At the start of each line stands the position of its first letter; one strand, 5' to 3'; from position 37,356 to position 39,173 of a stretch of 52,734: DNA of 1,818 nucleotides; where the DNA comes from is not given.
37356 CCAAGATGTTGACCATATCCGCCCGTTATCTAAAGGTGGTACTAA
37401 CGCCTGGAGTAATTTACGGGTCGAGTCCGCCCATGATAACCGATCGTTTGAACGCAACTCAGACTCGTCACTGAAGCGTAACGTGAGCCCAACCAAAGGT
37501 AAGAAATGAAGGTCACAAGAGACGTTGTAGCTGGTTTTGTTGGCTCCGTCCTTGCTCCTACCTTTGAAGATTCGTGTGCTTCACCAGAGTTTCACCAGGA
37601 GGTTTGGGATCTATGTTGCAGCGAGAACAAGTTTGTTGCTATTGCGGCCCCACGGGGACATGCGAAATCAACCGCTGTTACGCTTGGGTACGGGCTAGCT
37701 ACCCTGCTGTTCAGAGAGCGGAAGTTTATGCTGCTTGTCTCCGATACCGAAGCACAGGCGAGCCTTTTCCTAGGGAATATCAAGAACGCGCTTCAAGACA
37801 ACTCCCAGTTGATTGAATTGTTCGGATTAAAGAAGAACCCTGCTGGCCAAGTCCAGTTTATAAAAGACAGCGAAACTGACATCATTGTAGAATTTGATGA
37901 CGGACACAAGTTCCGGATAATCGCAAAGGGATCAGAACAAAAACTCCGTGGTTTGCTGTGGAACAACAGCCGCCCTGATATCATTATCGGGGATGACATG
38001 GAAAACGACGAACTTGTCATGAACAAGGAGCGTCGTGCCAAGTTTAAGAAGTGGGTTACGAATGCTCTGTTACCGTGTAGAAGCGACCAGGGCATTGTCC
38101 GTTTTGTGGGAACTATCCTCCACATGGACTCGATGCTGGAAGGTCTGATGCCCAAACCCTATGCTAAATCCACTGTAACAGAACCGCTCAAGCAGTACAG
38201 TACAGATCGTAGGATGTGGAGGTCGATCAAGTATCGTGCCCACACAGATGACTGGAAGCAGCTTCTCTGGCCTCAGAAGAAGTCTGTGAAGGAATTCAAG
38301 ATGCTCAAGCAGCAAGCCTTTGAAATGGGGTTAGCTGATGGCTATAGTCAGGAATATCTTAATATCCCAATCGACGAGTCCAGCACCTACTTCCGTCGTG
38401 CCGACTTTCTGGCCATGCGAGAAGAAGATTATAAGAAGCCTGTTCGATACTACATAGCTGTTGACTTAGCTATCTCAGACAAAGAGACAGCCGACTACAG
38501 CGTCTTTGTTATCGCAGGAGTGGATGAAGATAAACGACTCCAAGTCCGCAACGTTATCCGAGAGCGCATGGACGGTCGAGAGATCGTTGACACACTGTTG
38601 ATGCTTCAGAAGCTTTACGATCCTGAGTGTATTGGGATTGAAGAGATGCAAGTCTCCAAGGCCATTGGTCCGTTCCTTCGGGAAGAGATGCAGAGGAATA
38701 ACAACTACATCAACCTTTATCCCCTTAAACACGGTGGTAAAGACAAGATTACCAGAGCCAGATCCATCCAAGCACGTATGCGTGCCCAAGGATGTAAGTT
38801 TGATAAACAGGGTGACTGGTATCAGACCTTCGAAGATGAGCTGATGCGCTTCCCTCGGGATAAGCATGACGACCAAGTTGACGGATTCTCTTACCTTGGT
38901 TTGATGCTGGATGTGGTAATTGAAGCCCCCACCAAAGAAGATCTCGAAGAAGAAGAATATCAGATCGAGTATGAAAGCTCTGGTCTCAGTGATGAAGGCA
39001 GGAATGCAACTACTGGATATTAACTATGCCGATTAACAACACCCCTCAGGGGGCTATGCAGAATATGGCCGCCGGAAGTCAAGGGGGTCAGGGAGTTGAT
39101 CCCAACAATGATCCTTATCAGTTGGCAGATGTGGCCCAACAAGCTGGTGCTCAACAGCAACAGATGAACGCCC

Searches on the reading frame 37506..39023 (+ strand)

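Call 56: search_protein_families(library=pfam, max_evalue=0.001, proteins=[window:37506-39023:+])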
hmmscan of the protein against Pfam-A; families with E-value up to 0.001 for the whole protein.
window:37506-39023:+ (505 aa): 1 family
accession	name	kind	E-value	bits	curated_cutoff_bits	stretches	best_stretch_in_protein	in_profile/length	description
PF17289.8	Terminase_6C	-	1.7e-05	25.3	22.6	1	317-464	1-151/155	Terminase RNaseH-like domain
